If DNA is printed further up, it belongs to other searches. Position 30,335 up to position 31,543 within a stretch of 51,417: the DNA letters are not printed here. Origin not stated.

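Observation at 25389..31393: One HdrA flavin module is split across two polypeptides, each fused to a NuoE/NuoG-type subunit flanking NuoF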

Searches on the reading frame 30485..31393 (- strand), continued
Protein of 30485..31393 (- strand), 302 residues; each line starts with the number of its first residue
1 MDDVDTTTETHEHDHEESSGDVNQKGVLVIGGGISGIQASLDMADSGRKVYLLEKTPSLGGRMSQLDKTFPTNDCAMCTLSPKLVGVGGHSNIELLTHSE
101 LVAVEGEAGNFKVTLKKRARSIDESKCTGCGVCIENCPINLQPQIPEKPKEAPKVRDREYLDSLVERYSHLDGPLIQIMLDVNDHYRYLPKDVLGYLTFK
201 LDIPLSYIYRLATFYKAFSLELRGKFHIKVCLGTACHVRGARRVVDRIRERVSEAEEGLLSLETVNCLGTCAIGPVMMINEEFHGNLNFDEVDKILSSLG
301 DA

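Call 31: find_related_loci(query=A1, collection=genome_contigs, flank=10000)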
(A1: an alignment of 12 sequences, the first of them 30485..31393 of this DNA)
Query A1 (302 aa) in genome_contigs; peptide patterns used: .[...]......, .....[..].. (x = any residue, [..] = any of these).
600 stretches matched a pattern (row limit reached: there are more); 599 encode a relative of the query (tblastn E <= 1e-3); the best 80 are kept; 80 distinct loci.
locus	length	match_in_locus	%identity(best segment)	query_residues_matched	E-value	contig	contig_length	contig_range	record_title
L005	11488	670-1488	67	28-300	3e-134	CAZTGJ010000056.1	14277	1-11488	MAG TPA_asm: uncultured Thermoplasmata archaeon isolate SRP077602_co5_212 genome assembly, contig: NODE_19476_length_142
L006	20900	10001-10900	50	4-299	8e-97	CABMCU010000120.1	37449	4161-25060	uncultured archaeon isolate LFW-68_2 genome assembly, contig: LFW682_79, whole genome shotgun sequence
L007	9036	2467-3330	52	22-302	1e-93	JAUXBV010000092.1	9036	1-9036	MAG: Fibrobacterota bacterium isolate CSMAG_2808 CSMAG_2808_k117_4215696_length_9036_cov_17.1641, whole genome shotgun s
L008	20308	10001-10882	47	15-302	3e-92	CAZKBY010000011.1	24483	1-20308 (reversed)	MAG TPA_asm: uncultured Eubacteriales bacterium isolate binchicken_co274_232 genome assembly, contig: NODE_5279_length_2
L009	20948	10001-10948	50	27-302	4e-92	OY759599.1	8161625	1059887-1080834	MAG: Desulfatiglandales bacterium isolate ef928343-fb2c-4ac1-bd77-a4af7a033044 genome assembly, chromosome: 1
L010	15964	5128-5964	48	27-301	4e-89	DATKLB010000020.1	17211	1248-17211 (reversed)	MAG TPA_asm: Spirochaetia bacterium isolate SMAG_U14674 k141_1593356, whole genome shotgun sequence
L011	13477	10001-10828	48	27-298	1e-88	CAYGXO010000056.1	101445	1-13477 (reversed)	MAG TPA_asm: uncultured Spirochaetaceae bacterium isolate ERP119294_co2_1 genome assembly, contig: k141_2700873, whole g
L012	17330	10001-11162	51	34-284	9e-87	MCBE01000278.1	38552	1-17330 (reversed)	Candidatus Altiarchaeales archaeon WOR_SM1_SCG NODE_7_length_38552_cov_3689.17_ID_47, whole genome shotgun sequence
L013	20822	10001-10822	47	28-296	3e-84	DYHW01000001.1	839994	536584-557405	MAG TPA_asm: Melioribacter sp. isolate DR5_37_169 Afr_mines_DR5_1_length_839994_cov_72_864507, whole genome shotgun sequ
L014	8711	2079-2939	44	17-296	4e-81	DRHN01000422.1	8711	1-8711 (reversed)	MAG TPA_asm: Spirochaetes bacterium isolate HyVt-370 HyVt-370_k145_797391, whole genome shotgun sequence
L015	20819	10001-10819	45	28-295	4e-81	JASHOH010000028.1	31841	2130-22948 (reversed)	MAG: Candidatus Sulfotelmatobacter sp. isolate JOPF018 JOPF_N04C_contig_29140, whole genome shotgun sequence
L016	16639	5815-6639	48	28-296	5e-81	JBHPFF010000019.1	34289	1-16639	Candidatus Latescibacterota bacterium isolate SAG AM-311-I19 NODE_19_length_34289_cov_29.820471, whole genome shotgun se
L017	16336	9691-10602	45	16-292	9e-81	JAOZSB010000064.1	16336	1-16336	MAG: Desulfobacterales bacterium isolate GMC6.metabat2.103 GMC6_3152_length_16336_cov_11.035133, whole genome shotgun se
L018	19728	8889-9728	45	27-301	9e-80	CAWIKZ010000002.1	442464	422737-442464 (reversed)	MAG: uncultured Acidobacteriaceae bacterium isolate MFD03323.bin.1.140 genome assembly, contig: contig_26746, whole geno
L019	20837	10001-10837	43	26-299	2e-79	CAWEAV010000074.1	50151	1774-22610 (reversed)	MAG: uncultured delta proteobacterium isolate MFD04408.bin.2.84 genome assembly, contig: contig_54545, whole genome shot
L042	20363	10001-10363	64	19-139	1e-47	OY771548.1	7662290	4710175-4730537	MAG: uncultured Desulfosarcina sp. isolate c75788b4-9dc9-432e-af07-dc879bdb42fc genome assembly, chromosome: 1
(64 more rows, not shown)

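Call 34: search_protein_families(library=ncbifam, proteins=[window:30485-31393:-], max_evalue=0.00001)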
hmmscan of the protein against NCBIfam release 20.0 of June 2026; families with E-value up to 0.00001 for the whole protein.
window:30485-31393:- (302 aa): 19 families
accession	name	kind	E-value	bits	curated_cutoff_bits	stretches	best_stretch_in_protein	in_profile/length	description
NF040770.1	hetero_SS_HdrA2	exception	1.2e-46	159.3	1100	1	17-142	133-258/777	CoB-CoM heterodisulfide reductase HdrA2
NF041778.1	hetero_SS_HdrA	equivalog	2.2e-32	111.8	1400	1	19-142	138-263/771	ferredoxin:CoB-CoM heterodisulfide reductase subunit HdrA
NF005747.0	PRK07571.1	equivalog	3.9e-30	104.8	224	1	144-297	8-166/173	bidirectional hydrogenase complex protein HoxE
NF041891.1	hdrA_Methbact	equivalog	3.1e-29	101.7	1300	1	24-144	133-257/762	ferredoxin:CoB-CoM heterodisulfide reductase subunit HdrA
NF005722.0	PRK07539.1-2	equivalog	8.4e-24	84.4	141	1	160-298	12-155/157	NADH-quinone oxidoreductase subunit NuoE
NF004638.0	PRK05988.1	equivalog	2e-23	83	198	1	157-298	10-156/159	formate dehydrogenase subunit gamma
TIGR01958.1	nuoE_fam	subfamily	3.8e-23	82.3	142.4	1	175-299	18-147/148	NADH-quinone oxidoreductase subunit NuoE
NF005725.0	PRK07539.1-5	equivalog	6.2e-22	78.1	220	1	184-299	51-171/174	NADH-quinone oxidoreductase subunit NuoE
NF005724.0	PRK07539.1-4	equivalog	4.1e-18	66.1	280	1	175-298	42-171/240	NADH-quinone oxidoreductase subunit NuoE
NF005721.0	PRK07539.1-1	equivalog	6.7e-16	58.4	308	1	159-299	32-177/292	NADH-quinone oxidoreductase subunit NuoE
NF009040.0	PRK12373.1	equivalog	1.3e-13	51.4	514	1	189-298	53-168/400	NADH-quinone oxidoreductase subunit E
NF005723.0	PRK07539.1-3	equivalog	1.6e-13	50.9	226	1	185-299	36-156/158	NADH-quinone oxidoreductase subunit NuoE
NF009410.0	PRK12771.1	subfamily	2.5e-08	33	516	0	23-63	137-177/566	NAD(P)-binding protein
TIGR03467.1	HpnE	equivalog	3.2e-07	30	283.05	1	27-64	1-38/430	hydroxysqualene dehydroxylase HpnE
NF058655.1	CrtID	equivalog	1.3e-06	27.6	640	1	27-68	1-42/478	bifunctional phytoene desaturase/3,4-desaturase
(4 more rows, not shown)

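Call 41: find_encoding_contigs(protein=P0003, flank=10000, max_places=2)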
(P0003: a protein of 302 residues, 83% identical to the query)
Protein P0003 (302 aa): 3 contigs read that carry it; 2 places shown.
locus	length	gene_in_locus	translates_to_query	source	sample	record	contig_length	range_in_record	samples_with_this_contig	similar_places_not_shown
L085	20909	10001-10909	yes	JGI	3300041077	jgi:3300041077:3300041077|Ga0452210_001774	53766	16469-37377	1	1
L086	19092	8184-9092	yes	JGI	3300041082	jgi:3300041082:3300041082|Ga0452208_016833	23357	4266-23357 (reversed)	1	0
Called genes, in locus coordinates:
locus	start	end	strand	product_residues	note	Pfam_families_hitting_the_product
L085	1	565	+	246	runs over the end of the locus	PF02586:SRAP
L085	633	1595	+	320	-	PF21948:LplA-B_cat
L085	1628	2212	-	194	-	PF02518:HATPase_c, PF13589:HATPase_c_3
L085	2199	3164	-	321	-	PF00571:CBS, PF13581:HATPase_c_2 (weak)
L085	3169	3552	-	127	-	PF07085:DRTGG (weak)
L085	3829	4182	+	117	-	PF07085:DRTGG (weak), PF02603:Hpr_kinase_N (weak)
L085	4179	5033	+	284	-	PF02811:PHP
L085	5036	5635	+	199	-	PF01597:GCV_H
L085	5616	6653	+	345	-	PF04055:Radical_SAM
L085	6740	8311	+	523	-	PF21948:LplA-B_cat, PF01976:DUF116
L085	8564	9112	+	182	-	PF12838:Fer4_7 (faint), PF13183:Fer4_8, PF13237:Fer4_10 (faint), PF13187:Fer4_9, PF13534:Fer4_17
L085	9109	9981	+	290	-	PF02754:CCG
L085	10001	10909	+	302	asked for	PF00890:FAD_binding_2 (weak), PF12831:FAD_oxidored, PF13450:NAD_binding_8 (weak), PF00037:Fer4 (weak), PF12837:Fer4_6 (weak), PF01257:2Fe-2S_thioredx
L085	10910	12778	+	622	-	PF01512:Complex1_51K, PF10589:NADH_4Fe-4S, PF00037:Fer4 (weak), PF12837:Fer4_6 (weak), PF13237:Fer4_10, PF14697:Fer4_21, PF12838:Fer4_7 (weak), PF13187:Fer4_9 (weak), +3 more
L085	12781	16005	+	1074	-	PF13510:Fer2_4, PF12838:Fer4_7 (weak), PF14697:Fer4_21, PF00890:FAD_binding_2 (weak), PF01266:DAO (weak), PF07992:Pyr_redox_2, PF12831:FAD_oxidored (weak), PF13450:NAD_binding_8 (weak), +5 more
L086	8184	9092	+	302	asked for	PF00890:FAD_binding_2 (weak), PF12831:FAD_oxidored, PF13450:NAD_binding_8 (weak), PF00037:Fer4 (weak), PF12837:Fer4_6 (weak), PF01257:2Fe-2S_thioredx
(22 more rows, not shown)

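Call 54: search_protein_families(library=pfam, proteins=[L042:1985-3322:+, L042:3319-4002:+, L042:4156-5367:+, L042:7611-8402:+, L042:8755-9906:+, L042:10232-13099:+, L042:13246-13884:+, L042:14159-14662:+, L042:16515-17318:+, L042:17443-18627:+], max_evalue=0.000001)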
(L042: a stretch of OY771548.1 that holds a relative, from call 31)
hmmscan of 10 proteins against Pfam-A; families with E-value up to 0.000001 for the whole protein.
L042:1985-3322:+ (445 aa): 2 families
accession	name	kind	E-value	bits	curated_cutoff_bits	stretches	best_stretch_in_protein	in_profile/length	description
PF16576.10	HlyD_D23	-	2.3e-19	69.9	30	1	84-334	4-214/214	Barrel-sandwich domain of CusB or HlyD membrane-fusion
PF13437.12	HlyD_3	-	4.9e-11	43.8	22.2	1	224-331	1-106/106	HlyD family secretion protein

L042:3319-4002:+ (227 aa): 1 family
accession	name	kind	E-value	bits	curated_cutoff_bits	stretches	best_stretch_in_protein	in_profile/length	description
PF00005.33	ABC_tran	-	9.9e-32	110.8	25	1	26-174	1-136/137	ABC transporter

L042:4156-5367:+ (403 aa): 2 families
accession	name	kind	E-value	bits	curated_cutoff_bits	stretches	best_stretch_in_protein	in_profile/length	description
PF12704.14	MacB_PCD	-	2e-51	175.7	27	1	20-242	1-206/207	MacB-like periplasmic core domain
PF02687.27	FtsX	-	2.9e-19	69.7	25.5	1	283-396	2-120/120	FtsX-like permease C-terminal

L042:7611-8402:+ (263 aa): 1 family
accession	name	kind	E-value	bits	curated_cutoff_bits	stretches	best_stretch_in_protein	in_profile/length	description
PF00731.26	AIRC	-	1.6e-13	50.8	30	1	128-259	2-133/148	AIR carboxylase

L042:8755-9906:+ (383 aa): 6 families
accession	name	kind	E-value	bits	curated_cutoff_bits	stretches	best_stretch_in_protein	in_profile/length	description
PF02754.22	CCG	-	5e-39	132.7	20.6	2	270-357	1-84/85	Cysteine-rich domain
PF13183.11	Fer4_8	-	5.3e-12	46.5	27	1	24-81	4-68/68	4Fe-4S dicluster domain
PF13187.11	Fer4_9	-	2e-08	34.6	27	1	25-80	2-50/52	4Fe-4S dicluster domain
PF13534.11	Fer4_17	-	8e-08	33.2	22.2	1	24-81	1-60/61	4Fe-4S dicluster domain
PF13237.11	Fer4_10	-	2.4e-07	31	25.5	1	25-78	9-53/53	4Fe-4S dicluster domain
PF12838.12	Fer4_7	-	4.6e-07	30.6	27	1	25-81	2-52/52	4Fe-4S dicluster domain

L042:10232-13099:+ (955 aa): 8 families
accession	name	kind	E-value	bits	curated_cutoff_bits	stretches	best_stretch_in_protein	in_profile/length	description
PF00037.32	Fer4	-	3.7e-15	55.5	21.1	0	26-45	2-21/24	4Fe-4S binding domain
PF12838.12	Fer4_7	-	4.2e-15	56.4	27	0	870-917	2-52/52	4Fe-4S dicluster domain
PF07992.20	Pyr_redox_2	-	6.2e-15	55.8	26.1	1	520-643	4-124/291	Pyridine nucleotide-disulphide oxidoreductase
PF14697.11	Fer4_21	-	9e-09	35.8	35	0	864-918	2-57/59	4Fe-4S dicluster domain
PF13450.12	NAD_binding_8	-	3.1e-08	34.2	21.9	1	521-568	1-46/68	NAD(P)-binding Rossmann-like domain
PF13237.11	Fer4_10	-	3.4e-08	33.7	25.5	0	27-49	4-30/53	4Fe-4S dicluster domain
PF12837.12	Fer4_6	-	7.2e-08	32.5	25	0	27-44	4-21/24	4Fe-4S binding domain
PF12831.13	FAD_oxidored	-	1.2e-07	31.8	27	1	520-567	3-51/416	FAD dependent oxidoreductase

L042:13246-13884:+ (212 aa): 1 family
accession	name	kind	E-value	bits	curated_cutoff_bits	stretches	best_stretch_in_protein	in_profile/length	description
PF02662.21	FlpD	-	3.5e-25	88.8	22.3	1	1-91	34-123/123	Methyl-viologen-reducing hydrogenase, delta subunit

L042:14159-14662:+ (167 aa): 1 family
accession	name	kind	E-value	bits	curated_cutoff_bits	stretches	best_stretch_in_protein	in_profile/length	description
PF01257.25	2Fe-2S_thioredx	-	7.3e-49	165.8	24.8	1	24-167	1-144/145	Thioredoxin-like [2Fe-2S] ferredoxin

L042:16515-17318:+ (267 aa): 4 families
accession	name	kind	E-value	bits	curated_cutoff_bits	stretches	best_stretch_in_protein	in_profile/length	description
PF13510.11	Fer2_4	-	2.3e-20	72.9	22.8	1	66-143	3-81/82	2Fe-2S iron-sulfur cluster binding domain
PF00111.32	Fer2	-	9.2e-09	35.6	21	1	71-119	3-49/77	2Fe-2S iron-sulfur cluster binding domain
PF12838.12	Fer4_7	-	2.8e-08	34.5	27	1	188-243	2-52/52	4Fe-4S dicluster domain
PF22117.2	Fer4_Nqo3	-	6.1e-08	33.2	27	1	184-244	7-66/67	NADH-quinone oxidoreductase subunit 3, ferredoxin-like domain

L042:17443-18627:+ (394 aa): 2 families
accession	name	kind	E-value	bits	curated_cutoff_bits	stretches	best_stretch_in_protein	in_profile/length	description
PF03453.22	MoeA_N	-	2.7e-41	141.4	30.8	1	2-165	1-159/160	MoeA N-terminal region (domain I and II)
PF00994.29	MoCF_biosynth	-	1.8e-24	86.5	26.6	1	179-315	1-143/144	Probable molybdopterin binding domain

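Call 82: search_protein_representatives(protein=window:30485-31393:-)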
Query: 302 residues. Proteins with E-value up to 0.001 (for the whole library): 9321; up to 1e-10: 3906; up to 1e-30: 387. The best 150 are listed.
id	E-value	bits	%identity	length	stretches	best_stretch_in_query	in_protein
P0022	1.5e-127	441.5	67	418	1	27-300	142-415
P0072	3.2e-108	378.1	99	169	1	134-302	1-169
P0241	3.9e-85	302.3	51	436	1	15-284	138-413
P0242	2.3e-81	289.9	47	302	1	26-297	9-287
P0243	2.8e-79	283.1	47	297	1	25-295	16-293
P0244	7.7e-78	278.4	48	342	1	27-296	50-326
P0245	1.7e-75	270.7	49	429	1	26-296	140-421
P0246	5.3e-74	265.8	47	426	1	25-296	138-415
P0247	2.9e-69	250.2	56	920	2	24-143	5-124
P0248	5.0e-68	246.1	65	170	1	26-184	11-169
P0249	1.3e-61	225.1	45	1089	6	25-139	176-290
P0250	3.4e-61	223.7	42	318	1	26-297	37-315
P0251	5.0e-61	223.2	85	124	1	179-301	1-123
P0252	2.6e-60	220.8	46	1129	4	21-147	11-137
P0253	3.4e-60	220.4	46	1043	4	26-156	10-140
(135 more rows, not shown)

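Call 85: predict_structure(alignment_id=A5)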
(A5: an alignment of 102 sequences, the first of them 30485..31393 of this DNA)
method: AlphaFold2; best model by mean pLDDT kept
length: 302 residues; sequences in the alignment: 102
mean_pLDDT: 79.5   pTM: 0.52
mean pLDDT of the five models: 79.5, 77.1, 76.1, 74.6, 74.3
residues with pLDDT >= 90: 107; 70-90: 125; 50-70: 45; < 50: 25
segments of 3 or more residues with pLDDT < 50: 1-23
pLDDT, mean of each block of 10 residues (from residue 1): 29 34 69 82 90 75 53 68 83 84 81 74 69 66 73 93 95 94 95 95 93 91 92 84 92 89 86 85 88 87 59
secondary structure, 60 per line:
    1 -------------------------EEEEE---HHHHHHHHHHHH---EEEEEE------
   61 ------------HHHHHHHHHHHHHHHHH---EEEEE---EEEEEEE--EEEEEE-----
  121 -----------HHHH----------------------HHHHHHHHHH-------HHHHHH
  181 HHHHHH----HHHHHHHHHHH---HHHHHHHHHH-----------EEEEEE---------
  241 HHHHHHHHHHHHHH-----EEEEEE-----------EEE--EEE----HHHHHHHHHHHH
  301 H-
elements in order: E26-30 H34-45 E49-54 H73-89 E93-97 E101-107 E110-115 H132-135 H158-167 H175-186 H191-201 H205-214 E226-231 H241-254 E260-265 E277-279 E282-284 H289-301

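Call 87: fold_search(model_id=the predicted structure, library=pdb)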
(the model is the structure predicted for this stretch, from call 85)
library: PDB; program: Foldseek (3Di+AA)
matches with E <= 10: 1640; with E <= 0.001: 99
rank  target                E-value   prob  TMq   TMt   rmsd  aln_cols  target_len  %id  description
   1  7p5h_C                1.5e-14  1.00  0.41  0.74   3.1       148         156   41  TmHydABC- D2 map (released 2022-09-14)
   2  9mqx_C                1.3e-13  1.00  0.42  0.75   3.2       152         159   38  Electron-bifurcating Tungstopyranopterin-containing aldehyde oxidoreductase with NADH (released 2025-07-16)
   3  8a6t_C                3.9e-13  1.00  0.39  0.71   3.9       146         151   37  Cryo-EM structure of the electron bifurcating Fe-Fe hydrogenase HydABC complex from Thermoanaerobacter kivui in the re (released 2023-02-15)
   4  7q4v_C                5.3e-13  1.00  0.41  0.72   4.9       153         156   37  Electron bifurcating hydrogenase - HydABC from A. woodii (released 2023-02-22)
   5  6vw8_C                2.9e-12  1.00  0.41  0.75   3.2       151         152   25  Formate Dehydrogenase FdsABG subcomplex FdsBG from C. necator (released 2020-04-08)
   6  9bp5_C                3.3e-12  1.00  0.40  0.72   3.4       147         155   35  Structure of electron bifurcating Nfn-ABC holoenzyme from Caldicellulosiruptor saccharolyticus (released 2025-03-05)
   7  9n5u_C                4.8e-12  1.00  0.39  0.72   3.5       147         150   41  Structure of the Thermococcus sibiricus NfnABC complex (released 2025-05-07)
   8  8oh5_A                5.8e-12  1.00  0.41  0.77   3.5       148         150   36  Cryo-EM structure of the electron bifurcating transhydrogenase StnABC complex from Sporomusa Ovata (state 2) (released 2023-09-13)
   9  6vw7_C                1.3e-11  1.00  0.41  0.75   3.3       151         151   26  Formate Dehydrogenase FdsABG subcomplex FdsBG from C. necator - NADH bound (released 2020-04-08)
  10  6vw8_A                1.5e-11  1.00  0.41  0.75   3.2       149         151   26  Formate Dehydrogenase FdsABG subcomplex FdsBG from C. necator (released 2020-04-08)
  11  7t2r_C                1.5e-11  1.00  0.40  0.74   3.5       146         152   36  Structure of electron bifurcating Ni-Fe hydrogenase complex HydABCSL in FMN-free apo state (released 2022-03-16)
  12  6vw7_A                2.1e-11  1.00  0.40  0.74   3.3       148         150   26  Formate Dehydrogenase FdsABG subcomplex FdsBG from C. necator - NADH bound (released 2020-04-08)
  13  7qsd_E                7.7e-11  1.00  0.37  0.49   6.4       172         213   23  Bovine complex I in the active state at 3.1 A (released 2022-03-02)
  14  9ktl_E                1.6e-10  1.00  0.38  0.69   3.6       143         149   27  Cryo-EM structure of reduced form of formate dehydrogenase from Rhodobacter aestuarii (RaFDH) with NADH (released 2025-06-18)
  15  8ud1_1E               1.7e-10  1.00  0.37  0.49   6.5       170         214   23  High resolution in-situ structure of complex I in respiratory supercomplex (composite) (released 2024-06-19)
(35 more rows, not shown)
